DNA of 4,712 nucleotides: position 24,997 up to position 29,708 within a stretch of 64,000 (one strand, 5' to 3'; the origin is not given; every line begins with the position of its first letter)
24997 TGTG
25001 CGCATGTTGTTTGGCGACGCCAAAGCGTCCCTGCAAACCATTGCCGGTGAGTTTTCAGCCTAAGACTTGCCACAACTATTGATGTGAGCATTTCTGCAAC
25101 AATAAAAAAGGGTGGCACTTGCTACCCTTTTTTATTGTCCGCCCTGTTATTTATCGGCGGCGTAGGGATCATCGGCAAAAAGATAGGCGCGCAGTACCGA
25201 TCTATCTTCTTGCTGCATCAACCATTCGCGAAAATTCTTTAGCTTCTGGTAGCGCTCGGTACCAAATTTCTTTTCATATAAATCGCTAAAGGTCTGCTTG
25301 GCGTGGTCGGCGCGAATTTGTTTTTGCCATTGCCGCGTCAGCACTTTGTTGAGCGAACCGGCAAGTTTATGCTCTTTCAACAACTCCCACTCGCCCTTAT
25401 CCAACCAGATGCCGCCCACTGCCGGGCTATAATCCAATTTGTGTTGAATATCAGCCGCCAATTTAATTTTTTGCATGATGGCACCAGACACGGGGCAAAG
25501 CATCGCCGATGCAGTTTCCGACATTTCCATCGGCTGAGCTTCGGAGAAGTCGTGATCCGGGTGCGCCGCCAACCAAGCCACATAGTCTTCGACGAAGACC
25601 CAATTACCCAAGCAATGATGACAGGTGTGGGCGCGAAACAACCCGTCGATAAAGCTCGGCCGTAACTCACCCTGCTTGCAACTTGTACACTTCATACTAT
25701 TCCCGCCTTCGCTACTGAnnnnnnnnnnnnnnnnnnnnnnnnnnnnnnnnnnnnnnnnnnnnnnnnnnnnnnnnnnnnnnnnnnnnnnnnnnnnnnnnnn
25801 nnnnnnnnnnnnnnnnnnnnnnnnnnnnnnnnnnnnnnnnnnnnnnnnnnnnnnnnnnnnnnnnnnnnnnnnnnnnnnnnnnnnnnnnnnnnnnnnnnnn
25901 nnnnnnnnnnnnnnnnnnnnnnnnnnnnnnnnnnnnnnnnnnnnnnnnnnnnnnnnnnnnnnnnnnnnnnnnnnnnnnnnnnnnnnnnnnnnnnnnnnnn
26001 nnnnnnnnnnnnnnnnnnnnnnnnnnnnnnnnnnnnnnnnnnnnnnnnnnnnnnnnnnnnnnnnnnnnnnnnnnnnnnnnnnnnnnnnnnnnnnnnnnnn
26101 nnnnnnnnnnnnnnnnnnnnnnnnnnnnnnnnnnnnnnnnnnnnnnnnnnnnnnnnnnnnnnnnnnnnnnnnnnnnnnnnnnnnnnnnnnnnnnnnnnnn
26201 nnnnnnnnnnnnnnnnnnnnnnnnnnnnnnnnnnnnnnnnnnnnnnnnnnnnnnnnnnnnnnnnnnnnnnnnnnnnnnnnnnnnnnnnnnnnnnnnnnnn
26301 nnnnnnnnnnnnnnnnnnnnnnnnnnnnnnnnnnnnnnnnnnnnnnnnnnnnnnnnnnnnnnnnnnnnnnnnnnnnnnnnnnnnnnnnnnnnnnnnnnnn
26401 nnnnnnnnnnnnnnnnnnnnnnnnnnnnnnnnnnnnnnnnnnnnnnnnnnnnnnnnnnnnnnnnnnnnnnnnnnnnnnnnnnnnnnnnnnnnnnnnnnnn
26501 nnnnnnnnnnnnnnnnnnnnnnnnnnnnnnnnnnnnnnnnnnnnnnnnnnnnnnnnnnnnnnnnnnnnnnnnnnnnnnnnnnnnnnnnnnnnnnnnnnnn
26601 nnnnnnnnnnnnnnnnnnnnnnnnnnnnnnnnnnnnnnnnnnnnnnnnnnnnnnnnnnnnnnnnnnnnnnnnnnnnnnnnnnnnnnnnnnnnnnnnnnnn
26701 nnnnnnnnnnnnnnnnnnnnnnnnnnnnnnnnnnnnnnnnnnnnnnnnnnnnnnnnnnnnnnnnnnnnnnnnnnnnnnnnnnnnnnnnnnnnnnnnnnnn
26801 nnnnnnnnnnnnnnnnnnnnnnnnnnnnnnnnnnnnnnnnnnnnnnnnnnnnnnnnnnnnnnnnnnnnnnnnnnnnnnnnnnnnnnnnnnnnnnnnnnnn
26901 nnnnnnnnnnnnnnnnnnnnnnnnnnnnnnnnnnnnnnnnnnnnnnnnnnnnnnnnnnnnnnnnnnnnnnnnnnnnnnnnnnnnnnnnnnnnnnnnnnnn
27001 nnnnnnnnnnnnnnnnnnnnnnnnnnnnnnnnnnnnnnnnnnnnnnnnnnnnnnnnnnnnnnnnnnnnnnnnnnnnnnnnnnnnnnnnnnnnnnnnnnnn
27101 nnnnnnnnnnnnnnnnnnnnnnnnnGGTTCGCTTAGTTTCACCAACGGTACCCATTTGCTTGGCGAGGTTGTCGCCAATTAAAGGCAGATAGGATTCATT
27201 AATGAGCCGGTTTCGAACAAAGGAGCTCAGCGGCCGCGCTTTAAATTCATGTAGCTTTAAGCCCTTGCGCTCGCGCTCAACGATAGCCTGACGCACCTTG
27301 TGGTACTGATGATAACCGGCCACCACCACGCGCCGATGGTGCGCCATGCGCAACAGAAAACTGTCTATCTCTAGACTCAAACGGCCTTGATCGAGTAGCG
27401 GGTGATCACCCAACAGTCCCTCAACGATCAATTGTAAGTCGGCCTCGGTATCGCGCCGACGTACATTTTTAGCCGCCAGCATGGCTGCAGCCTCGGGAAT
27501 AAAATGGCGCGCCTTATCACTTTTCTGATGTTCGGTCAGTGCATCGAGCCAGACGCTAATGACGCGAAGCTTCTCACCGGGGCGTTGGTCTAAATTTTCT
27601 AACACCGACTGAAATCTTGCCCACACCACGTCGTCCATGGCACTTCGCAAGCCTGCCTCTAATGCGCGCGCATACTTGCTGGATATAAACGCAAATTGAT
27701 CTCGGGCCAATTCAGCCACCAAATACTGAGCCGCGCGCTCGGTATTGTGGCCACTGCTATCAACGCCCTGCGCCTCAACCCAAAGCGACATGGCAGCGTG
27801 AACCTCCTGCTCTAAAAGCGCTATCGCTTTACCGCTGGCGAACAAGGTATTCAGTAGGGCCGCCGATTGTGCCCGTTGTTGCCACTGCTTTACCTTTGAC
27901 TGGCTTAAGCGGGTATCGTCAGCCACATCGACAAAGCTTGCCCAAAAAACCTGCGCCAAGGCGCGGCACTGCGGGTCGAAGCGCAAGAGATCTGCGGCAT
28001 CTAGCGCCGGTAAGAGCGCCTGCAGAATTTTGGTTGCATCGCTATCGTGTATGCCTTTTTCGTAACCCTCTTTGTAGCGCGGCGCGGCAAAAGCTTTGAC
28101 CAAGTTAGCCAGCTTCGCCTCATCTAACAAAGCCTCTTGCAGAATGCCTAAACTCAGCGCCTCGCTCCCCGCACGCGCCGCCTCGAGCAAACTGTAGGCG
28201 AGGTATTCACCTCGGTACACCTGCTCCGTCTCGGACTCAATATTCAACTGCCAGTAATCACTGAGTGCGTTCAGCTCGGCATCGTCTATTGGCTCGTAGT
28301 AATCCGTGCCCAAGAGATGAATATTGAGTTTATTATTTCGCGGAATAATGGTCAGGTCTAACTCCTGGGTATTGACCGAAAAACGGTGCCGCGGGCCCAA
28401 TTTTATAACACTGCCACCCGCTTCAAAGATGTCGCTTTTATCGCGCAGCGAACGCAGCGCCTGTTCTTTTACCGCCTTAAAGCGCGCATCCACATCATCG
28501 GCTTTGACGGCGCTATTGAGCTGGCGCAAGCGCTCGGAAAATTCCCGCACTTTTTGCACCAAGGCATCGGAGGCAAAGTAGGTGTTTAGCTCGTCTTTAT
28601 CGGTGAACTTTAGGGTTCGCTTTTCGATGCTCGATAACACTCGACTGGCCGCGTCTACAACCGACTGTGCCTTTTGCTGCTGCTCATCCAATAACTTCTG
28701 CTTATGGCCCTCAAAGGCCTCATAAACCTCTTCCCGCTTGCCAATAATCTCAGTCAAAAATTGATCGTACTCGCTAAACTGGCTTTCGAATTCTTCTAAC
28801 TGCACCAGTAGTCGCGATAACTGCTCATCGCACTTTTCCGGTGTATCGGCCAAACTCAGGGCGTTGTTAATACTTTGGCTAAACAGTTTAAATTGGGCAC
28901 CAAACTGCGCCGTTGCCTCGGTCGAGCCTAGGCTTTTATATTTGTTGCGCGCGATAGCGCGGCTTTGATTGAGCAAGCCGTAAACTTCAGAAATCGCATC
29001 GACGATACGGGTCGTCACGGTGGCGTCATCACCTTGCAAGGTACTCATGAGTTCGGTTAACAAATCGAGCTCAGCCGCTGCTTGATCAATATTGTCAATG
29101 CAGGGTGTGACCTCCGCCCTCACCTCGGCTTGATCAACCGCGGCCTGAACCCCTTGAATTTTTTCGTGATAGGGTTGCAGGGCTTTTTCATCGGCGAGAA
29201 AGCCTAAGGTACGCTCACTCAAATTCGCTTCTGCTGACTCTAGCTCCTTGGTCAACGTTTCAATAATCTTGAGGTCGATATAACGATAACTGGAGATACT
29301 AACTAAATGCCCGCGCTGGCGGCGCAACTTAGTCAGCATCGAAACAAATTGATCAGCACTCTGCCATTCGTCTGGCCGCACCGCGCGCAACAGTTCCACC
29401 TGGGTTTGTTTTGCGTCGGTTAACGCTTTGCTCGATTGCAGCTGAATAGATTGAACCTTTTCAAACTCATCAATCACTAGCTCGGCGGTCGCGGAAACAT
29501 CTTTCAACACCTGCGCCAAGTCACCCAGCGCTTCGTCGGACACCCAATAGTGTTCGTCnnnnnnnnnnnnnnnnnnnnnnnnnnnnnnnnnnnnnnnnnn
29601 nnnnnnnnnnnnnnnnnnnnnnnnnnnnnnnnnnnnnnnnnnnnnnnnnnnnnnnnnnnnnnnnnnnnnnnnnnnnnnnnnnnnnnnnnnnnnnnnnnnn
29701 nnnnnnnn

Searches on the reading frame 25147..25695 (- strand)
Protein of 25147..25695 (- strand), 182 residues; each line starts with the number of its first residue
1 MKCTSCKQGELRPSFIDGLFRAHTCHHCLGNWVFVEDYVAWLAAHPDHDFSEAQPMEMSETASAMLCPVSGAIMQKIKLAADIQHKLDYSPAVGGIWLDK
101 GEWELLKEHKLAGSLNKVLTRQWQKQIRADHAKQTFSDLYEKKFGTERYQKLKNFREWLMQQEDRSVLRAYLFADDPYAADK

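Call 5: search_protein_families(library=pfam, proteins=[window:25147-25695:-], max_evalue=0.1)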
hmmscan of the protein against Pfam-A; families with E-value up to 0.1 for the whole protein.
window:25147-25695:- (182 aa): 2 families
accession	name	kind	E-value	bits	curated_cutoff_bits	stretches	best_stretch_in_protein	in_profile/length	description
PF13453.11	Zn_ribbon_TFIIB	-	4.5e-09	36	22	1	2-43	1-40/41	Transcription factor zinc-finger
PF18410.7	BTHB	-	0.043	14.2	25.6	1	99-143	26-65/72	Basic tilted helix bundle domain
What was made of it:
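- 25147..25695 (-): Zn-ribbon (TFIIB-type) protein, 182 aa, 23 nt downstream of the ATPase. It is the variable sixth gene of the operon; Pseudomonas has a PLD-like HKD protein here. Pfam Zn_ribbon_TFIIB E=4.5e-9 (call 5).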

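Call 6: search_protein_families(library=ncbifam, proteins=[window:25147-25695:-], max_evalue=0.1)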
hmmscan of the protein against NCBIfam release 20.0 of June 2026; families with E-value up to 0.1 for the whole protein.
window:25147-25695:- (182 aa): 1 family
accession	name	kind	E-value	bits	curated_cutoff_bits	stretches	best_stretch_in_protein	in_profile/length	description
NF005547.0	PRK07208.1-3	equivalog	0.052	12.3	380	1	110-152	113-155/465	hypothetical protein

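Call 57: search_protein_families(library=padloc, proteins=[window:25147-25695:-], max_evalue=0.01)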
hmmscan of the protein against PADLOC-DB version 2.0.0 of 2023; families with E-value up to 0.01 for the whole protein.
window:25147-25695:- (182 aa): 0 families

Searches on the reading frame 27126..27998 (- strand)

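Call 69: search_protein_families(library=pfam, proteins=[window:27126-27998:-], max_evalue=10)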
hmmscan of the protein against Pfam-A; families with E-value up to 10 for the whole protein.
window:27126-27998:- (291 aa): 1 family
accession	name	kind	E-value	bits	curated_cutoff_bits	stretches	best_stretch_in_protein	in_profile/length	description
PF07295.17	DUF1451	-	0.17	12.4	26.1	1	8-43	65-100/146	Zinc-ribbon containing domain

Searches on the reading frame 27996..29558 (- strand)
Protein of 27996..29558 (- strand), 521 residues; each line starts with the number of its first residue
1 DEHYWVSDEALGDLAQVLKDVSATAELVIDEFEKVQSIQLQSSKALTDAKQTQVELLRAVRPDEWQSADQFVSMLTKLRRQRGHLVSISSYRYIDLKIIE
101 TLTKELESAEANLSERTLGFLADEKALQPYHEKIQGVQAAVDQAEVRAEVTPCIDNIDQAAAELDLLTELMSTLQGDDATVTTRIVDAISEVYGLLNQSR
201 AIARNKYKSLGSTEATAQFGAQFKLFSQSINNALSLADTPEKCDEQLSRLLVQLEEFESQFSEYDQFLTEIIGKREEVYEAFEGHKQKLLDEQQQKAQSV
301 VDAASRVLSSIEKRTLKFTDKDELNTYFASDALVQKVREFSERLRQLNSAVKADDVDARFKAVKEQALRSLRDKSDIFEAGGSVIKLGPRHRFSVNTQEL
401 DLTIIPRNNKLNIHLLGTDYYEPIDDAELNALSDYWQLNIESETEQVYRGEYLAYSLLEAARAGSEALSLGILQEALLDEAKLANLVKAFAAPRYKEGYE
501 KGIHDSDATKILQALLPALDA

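Call 69: search_protein_families(library=pfam, proteins=[window:27996-29558:-], max_evalue=10)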
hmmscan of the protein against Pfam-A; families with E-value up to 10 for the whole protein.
window:27996-29558:- (521 aa): 4 families
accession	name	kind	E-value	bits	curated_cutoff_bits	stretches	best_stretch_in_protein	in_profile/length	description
PF25472.1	DUF7902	-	1.5e-27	96.1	26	1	125-208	1-84/85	Domain of unknown function (DUF7902)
PF12236.14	Head-tail_con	-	0.031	13.1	27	1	3-92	152-247/489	Bacteriophage head to tail connecting protein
PF16455.10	UBD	-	0.056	14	27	1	266-308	28-70/103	Ubiquitin-binding domain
PF24235.1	RHG29_45_N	-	0.11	13.2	27.7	1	332-369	3-41/108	Rho GTPase-activating protein 29/45 N-terminal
